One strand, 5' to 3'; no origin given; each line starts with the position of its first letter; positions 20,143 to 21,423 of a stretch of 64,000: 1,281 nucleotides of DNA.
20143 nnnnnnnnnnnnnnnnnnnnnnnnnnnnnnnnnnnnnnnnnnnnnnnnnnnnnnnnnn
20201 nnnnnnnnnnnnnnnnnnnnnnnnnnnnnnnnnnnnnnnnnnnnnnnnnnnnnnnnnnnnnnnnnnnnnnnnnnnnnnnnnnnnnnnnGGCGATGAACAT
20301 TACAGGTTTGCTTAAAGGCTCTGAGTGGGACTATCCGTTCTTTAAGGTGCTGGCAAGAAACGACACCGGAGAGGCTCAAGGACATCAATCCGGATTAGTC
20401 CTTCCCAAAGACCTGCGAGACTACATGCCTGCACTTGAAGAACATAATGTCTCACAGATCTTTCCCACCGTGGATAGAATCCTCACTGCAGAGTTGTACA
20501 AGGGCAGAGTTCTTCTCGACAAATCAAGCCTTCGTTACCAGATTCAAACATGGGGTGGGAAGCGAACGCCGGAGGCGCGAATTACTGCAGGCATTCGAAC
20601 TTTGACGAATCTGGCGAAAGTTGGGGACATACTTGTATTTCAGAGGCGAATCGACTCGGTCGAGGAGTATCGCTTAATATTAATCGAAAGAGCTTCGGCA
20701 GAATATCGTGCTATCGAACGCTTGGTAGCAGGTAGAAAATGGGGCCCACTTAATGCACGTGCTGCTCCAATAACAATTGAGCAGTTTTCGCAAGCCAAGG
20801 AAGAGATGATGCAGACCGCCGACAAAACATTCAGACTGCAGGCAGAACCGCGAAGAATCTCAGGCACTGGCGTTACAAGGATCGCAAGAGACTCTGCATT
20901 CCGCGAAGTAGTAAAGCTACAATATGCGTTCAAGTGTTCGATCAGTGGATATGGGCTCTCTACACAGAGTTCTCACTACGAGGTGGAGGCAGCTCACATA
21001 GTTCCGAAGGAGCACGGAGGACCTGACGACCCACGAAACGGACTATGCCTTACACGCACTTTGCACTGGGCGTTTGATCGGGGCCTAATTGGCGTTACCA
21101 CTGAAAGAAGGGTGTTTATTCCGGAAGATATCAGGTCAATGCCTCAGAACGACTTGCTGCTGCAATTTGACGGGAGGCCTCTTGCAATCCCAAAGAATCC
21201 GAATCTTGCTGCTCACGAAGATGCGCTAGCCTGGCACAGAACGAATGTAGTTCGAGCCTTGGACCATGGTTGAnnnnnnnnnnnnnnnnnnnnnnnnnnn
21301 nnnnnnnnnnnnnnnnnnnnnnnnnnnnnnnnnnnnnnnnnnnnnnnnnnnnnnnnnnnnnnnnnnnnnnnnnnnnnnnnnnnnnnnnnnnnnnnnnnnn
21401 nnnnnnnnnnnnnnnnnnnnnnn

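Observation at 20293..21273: HNH restriction enzyme candidate with an unassigned ~200-aa N-terminal domain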

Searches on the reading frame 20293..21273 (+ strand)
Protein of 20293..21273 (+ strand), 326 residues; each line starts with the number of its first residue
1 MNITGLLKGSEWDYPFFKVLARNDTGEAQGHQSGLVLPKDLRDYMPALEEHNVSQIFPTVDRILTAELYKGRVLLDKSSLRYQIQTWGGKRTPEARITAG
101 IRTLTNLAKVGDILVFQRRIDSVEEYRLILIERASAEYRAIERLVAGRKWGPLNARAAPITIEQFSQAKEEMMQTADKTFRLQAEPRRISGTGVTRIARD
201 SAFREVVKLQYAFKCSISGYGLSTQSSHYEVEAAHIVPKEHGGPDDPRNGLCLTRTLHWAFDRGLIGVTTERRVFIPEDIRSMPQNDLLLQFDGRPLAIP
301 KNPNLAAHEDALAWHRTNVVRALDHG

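Call 3: search_protein_families(library=pfam, proteins=[window:20293-21273:+], max_evalue=1)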
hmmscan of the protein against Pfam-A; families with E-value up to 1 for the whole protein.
window:20293-21273:+ (326 aa): 3 families
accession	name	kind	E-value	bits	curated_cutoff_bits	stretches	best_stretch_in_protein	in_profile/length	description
PF13391.12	HNH_2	-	1.4e-13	50.9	21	1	215-268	1-65/66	HNH endonuclease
PF09217.15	EcoRII-N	-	0.0017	18.6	25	1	15-116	7-108/154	Restriction endonuclease EcoRII, N-terminal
PF01844.29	HNH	-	0.18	12.4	21.4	1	229-249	12-32/47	HNH endonuclease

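Call 4: search_protein_families(library=ncbifam, proteins=[window:20293-21273:+], max_evalue=1)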
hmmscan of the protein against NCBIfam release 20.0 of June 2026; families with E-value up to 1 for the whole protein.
window:20293-21273:+ (326 aa): 2 families
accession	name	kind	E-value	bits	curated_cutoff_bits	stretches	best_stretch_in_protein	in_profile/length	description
NF045808.1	PT-DNA_restrict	exception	1.6e-27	96.4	180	1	184-321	156-284/284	phosphorothioated DNA-binding restriction endonuclease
NF049971.1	CRISPR_Cas9d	exception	0.13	10.8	375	1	212-250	545-582/986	type II CRISPR RNA-guided endonuclease Cas9d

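Call 5: search_protein_families(library=padloc, proteins=[window:20293-21273:+], max_evalue=1)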
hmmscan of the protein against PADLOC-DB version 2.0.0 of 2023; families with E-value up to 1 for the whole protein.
window:20293-21273:+ (326 aa): 3 families
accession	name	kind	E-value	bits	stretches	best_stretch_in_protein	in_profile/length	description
PDLC04132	HNH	-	7.2e-16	56.1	1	164-320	123-272/286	-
PDLC03546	HNH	-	0.00011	19.4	1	186-303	148-262/282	Type II restriction enzyme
PDLC03467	REase_II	-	0.033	11.5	1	14-67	19-69/365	Type II restriction enzyme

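Call 6: search_solved_structures(query=window:20293-21273:+, max_evalue=10, show_alignments=3)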
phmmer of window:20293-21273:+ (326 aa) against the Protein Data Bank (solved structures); distinct sequences matched with E-value up to 10: 3.
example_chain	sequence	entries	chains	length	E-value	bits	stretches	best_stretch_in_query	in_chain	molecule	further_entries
6ghs_A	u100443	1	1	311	2.1e-05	27.2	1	175-274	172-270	TagI restriction endonuclease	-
3hqf_A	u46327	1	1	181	0.11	15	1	14-71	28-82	Restriction endonuclease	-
1na6_A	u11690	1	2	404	0.42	13.1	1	14-68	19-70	Restriction endonuclease EcoRII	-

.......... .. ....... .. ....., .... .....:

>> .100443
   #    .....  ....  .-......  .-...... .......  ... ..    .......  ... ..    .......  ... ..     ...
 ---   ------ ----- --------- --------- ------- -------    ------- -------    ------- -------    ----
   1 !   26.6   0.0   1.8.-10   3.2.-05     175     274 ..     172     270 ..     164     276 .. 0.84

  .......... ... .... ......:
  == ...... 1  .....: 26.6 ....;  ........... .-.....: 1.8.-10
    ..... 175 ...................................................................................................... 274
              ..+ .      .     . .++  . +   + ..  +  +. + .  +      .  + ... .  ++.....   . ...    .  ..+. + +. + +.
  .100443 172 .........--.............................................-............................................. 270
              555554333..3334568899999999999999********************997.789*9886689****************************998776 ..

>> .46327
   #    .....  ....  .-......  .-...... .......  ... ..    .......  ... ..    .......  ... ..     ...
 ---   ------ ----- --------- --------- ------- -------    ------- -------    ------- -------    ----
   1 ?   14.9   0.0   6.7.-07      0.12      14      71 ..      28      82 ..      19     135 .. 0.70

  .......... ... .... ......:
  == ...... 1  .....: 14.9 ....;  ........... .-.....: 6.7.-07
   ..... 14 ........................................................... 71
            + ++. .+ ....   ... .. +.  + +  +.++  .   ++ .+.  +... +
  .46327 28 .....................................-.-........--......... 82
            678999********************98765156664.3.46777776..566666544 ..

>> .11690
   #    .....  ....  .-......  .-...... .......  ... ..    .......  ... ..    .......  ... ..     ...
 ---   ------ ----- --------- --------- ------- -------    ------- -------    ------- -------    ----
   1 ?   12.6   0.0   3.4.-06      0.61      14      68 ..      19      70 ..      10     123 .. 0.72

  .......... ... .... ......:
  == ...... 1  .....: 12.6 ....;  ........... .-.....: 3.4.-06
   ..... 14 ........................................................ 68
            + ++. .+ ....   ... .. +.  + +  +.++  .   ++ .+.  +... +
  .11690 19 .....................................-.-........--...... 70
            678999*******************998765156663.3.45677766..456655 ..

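Call 7: find_homologous_proteins(query=window:20293-21270:+, max_evalue=0.001)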
Query window:20293-21270:+ (326 aa): 705 proteins with E <= 0.001 among 2604 candidates; the best 120 are listed.
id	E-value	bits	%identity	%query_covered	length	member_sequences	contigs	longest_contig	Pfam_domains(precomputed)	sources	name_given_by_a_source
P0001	5.3e-217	737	100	100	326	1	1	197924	PF13391.13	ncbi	-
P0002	6.7e-99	349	50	98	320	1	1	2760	PF13391.13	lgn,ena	-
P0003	7.1e-96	339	49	99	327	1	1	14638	PF13391.13,PF09217.15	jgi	jgi:putative restriction endonuclease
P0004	1.3e-95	338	49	99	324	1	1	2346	PF13391.13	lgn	-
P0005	4.0e-95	337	48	98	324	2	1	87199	PF13391.13,PF09217.15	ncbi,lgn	-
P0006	4.9e-95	337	48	99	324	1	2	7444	PF13391.13,PF09217.15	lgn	-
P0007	4.0e-94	334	47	99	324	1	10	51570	PF13391.13,PF09217.15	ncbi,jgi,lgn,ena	jgi:putative restriction endonuclease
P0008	1.0e-93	332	47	99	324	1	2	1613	PF13391.13,PF09217.15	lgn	-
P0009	1.7e-93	332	47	99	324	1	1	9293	PF13391.13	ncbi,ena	-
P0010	3.1e-93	331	48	99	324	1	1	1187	PF13391.13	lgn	-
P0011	1.1e-92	329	46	99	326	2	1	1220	PF13391.13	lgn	-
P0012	1.4e-92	328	47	99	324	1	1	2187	PF13391.13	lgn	-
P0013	2.7e-91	324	47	98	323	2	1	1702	PF13391.13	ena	-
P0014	3.3e-91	324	44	98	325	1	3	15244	PF13391.13,PF09217.15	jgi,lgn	jgi:putative restriction endonuclease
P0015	5.2e-91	323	47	98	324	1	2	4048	PF13391.13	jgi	jgi:putative restriction endonuclease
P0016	5.7e-91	323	47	99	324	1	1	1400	PF13391.13,PF09217.15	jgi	jgi:putative restriction endonuclease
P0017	5.9e-91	323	48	97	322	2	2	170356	PF13391.13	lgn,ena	-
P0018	7.8e-91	323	47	99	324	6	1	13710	PF13391.13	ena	-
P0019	1.0e-90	322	48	99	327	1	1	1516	PF13391.13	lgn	-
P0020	1.2e-90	322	46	99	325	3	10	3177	PF13391.13,PF09217.15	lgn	-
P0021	1.5e-90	322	47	98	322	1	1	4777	PF13391.13,PF09217.15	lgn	-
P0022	1.8e-90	322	47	98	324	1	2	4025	PF13391.13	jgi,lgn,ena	-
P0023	2.1e-90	321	46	95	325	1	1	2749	PF13391.13,PF09217.15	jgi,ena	-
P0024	2.9e-90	321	45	98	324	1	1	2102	PF13391.13,PF09217.15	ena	-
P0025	3.2e-90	321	46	96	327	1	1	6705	PF13391.13,PF09217.15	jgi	jgi:putative restriction endonuclease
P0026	3.3e-90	321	46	99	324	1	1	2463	PF13391.13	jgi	-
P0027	1.0e-89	319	47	98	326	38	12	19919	PF13391.13,PF09217.15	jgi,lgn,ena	jgi:putative restriction endonuclease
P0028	1.9e-89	318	47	98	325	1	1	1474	PF13391.13,PF09217.15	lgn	-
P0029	3.2e-89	317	47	98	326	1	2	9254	PF13391.13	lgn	-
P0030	3.5e-89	317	46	99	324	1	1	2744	PF13391.13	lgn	-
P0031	3.8e-89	317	46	98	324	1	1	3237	PF13391.13,PF09217.15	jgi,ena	-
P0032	5.8e-89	317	47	96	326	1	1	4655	PF13391.13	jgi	jgi:putative restriction endonuclease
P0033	6.4e-89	316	45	98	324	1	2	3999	PF13391.13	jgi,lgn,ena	-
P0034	8.4e-89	316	45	99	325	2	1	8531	PF13391.13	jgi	-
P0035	9.8e-89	316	45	99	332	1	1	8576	PF13391.13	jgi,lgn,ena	-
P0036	1.8e-88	315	47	98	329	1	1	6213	PF13391.13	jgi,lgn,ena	-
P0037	2.6e-88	314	46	99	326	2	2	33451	PF13391.13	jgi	-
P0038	3.1e-88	314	45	98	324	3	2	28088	PF13391.13,PF09217.15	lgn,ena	-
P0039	4.1e-88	314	46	99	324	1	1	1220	PF13391.13,PF09217.15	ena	-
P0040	5.6e-88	313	47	99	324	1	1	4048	PF13391.13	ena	-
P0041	7.0e-88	313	47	97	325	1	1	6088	PF13391.13,PF09217.15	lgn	-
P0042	8.5e-88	313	47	98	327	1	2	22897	PF13391.13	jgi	jgi:putative restriction endonuclease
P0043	8.5e-88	313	48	99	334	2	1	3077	PF13391.13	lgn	-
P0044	1.1e-87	312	45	99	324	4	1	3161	PF13391.13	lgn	-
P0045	1.9e-87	312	45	98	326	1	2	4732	PF13391.13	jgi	jgi:putative restriction endonuclease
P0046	3.1e-87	311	47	99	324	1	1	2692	PF13391.13,PF09217.15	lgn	-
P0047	6.2e-87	310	44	99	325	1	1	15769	PF13391.13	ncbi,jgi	jgi:putative restriction endonuclease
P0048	6.2e-87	310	44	100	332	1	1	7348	PF13391.13,PF09217.15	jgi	jgi:putative restriction endonuclease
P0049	1.3e-86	309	45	98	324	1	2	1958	PF13391.13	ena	-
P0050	2.4e-86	308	45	99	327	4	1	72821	PF13391.13,PF09217.15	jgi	jgi:putative restriction endonuclease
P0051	3.2e-86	308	44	97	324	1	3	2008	PF13391.13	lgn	-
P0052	4.1e-86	307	47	97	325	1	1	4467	PF13391.13,PF09217.15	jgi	jgi:putative restriction endonuclease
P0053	5.0e-86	307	46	98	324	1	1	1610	PF13391.13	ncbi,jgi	jgi:putative restriction endonuclease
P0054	7.2e-86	306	45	98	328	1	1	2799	PF13391.13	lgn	-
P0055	7.5e-86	306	45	97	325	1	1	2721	PF13391.13,PF09217.15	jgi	jgi:putative restriction endonuclease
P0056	1.1e-85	306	45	98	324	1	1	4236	PF13391.13,PF09217.15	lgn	-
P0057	2.3e-85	305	44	98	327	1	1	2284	PF13391.13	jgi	jgi:putative restriction endonuclease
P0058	2.7e-85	305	44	97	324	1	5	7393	PF13391.13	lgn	-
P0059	4.2e-85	304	43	99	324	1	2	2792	PF13391.13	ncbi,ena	-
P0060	4.3e-85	304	46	98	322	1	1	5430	PF13391.13,PF09217.15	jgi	jgi:putative restriction endonuclease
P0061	4.6e-85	304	47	98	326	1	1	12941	PF13391.13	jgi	jgi:putative restriction endonuclease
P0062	7.5e-85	303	44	99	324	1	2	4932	PF13391.13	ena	-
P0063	1.1e-84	303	45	98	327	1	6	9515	PF13391.13,PF09217.15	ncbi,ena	-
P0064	1.3e-84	302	45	99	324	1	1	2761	PF13391.13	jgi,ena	-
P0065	1.7e-84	302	46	97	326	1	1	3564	PF13391.13,PF09217.15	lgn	-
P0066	2.8e-84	301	46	96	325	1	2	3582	PF13391.13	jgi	-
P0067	3.7e-84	301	45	98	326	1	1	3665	PF13391.13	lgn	-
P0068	3.9e-84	301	46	95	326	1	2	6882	PF13391.13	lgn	-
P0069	4.3e-84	301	47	98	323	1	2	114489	PF13391.13,PF09217.15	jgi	jgi:putative restriction endonuclease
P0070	4.4e-84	301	45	99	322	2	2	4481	PF13391.13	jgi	jgi:putative restriction endonuclease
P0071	6.7e-84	300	45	99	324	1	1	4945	PF13391.13,PF09217.15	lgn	-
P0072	8.7e-84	300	47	97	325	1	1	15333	PF13391.13,PF09217.15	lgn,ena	-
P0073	1.4e-83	299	44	98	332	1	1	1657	PF13391.13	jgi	jgi:putative restriction endonuclease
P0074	1.6e-83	299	44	100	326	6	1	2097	PF13391.13,PF09217.15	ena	-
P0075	1.7e-83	299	45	98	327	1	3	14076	PF13391.13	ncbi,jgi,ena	jgi:putative restriction endonuclease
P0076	2.1e-83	298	43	98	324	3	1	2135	PF13391.13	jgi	jgi:putative restriction endonuclease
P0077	2.2e-83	298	47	98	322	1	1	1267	PF13391.13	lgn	-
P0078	3.4e-83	298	45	98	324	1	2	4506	PF13391.13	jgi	jgi:putative restriction endonuclease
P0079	4.4e-83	297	45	96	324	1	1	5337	PF13391.13,PF09217.15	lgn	-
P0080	4.8e-83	297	44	98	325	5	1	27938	PF13391.13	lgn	-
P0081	5.4e-83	297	44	98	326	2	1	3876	PF13391.13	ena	-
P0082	5.6e-83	297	46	97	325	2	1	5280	PF13391.13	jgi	jgi:putative restriction endonuclease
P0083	7.7e-83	296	46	98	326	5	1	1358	PF13391.13,PF09217.15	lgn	-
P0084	9.5e-83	296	43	97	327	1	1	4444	PF13391.13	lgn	-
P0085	1.1e-82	296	46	94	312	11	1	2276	PF13391.13,PF09217.15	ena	-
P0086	2.6e-82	295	43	98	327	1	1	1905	PF13391.13,PF09217.15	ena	-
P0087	2.8e-82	295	45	97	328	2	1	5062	PF13391.13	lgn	-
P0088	3.1e-82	294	44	98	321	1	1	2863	PF13391.13,PF09217.15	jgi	jgi:putative restriction endonuclease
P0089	3.4e-82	294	45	98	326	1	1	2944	PF13391.13,PF09217.15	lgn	-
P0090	1.4e-81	292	45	96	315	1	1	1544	PF13391.13,PF09217.15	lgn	-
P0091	1.4e-81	292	44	99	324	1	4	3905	PF13391.13,PF09217.15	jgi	jgi:putative restriction endonuclease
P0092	2.6e-81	291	44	97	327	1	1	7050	PF13391.13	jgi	-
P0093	5.4e-81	290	42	98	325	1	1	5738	PF13391.13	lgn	-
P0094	6.0e-81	290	43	98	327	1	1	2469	PF13391.13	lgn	-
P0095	1.2e-80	289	46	91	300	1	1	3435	PF13391.13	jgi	jgi:putative restriction endonuclease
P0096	3.3e-80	288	45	97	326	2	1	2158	PF13391.13,PF09217.15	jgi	jgi:putative restriction endonuclease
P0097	1.1e-79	286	43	97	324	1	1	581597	PF13391.13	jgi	jgi:putative restriction endonuclease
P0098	4.0e-79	284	44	99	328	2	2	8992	PF13391.13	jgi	jgi:putative restriction endonuclease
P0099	4.3e-79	284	43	97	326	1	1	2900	PF13391.13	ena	-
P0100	4.1e-78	281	43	98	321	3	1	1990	PF13391.13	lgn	-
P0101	8.4e-78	280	44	98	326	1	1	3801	PF13391.13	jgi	jgi:putative restriction endonuclease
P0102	1.1e-77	280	43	98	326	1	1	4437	PF13391.13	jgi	jgi:putative restriction endonuclease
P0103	1.3e-77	279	43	98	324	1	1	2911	PF13391.13,PF09217.15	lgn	-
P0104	1.5e-77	279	44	98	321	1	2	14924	PF13391.13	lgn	-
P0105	3.0e-76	275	43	99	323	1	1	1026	PF13391.13,PF09217.15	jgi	jgi:putative restriction endonuclease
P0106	9.3e-76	273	44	96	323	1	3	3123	PF13391.13,PF09217.15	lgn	-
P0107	1.4e-75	273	42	98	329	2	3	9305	PF13391.13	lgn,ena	-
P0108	1.6e-75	272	45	97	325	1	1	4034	PF13391.13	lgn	-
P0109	2.9e-75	272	45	97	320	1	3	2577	PF13391.13,PF09217.15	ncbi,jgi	jgi:putative restriction endonuclease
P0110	4.7e-75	271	42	98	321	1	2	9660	PF13391.13,PF09217.15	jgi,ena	-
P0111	8.2e-75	270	42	97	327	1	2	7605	PF13391.13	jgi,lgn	jgi:putative restriction endonuclease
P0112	1.1e-74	270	43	98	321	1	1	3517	PF13391.13,PF09217.15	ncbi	-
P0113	1.3e-74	269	42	95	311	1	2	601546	PF13391.13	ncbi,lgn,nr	ncbi:MAG: HNH endonuclease [Sphingomonadaceae bacterium]|nr:HNH endonuclease [Sphingomonadaceae bact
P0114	1.4e-74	269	41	99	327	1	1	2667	PF13391.13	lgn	-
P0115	3.5e-74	268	44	97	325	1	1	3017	PF13391.13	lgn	-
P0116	3.5e-74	268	44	88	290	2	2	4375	PF13391.13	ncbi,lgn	-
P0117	4.7e-74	268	43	99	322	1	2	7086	PF13391.13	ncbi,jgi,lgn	jgi:putative restriction endonuclease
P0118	7.1e-74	267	43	97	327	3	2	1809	PF13391.13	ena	-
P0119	1.2e-73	266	43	89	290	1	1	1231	PF13391.13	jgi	jgi:putative restriction endonuclease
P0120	5.9e-72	261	42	95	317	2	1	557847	PF13391.13,PF09217.15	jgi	jgi:putative restriction endonuclease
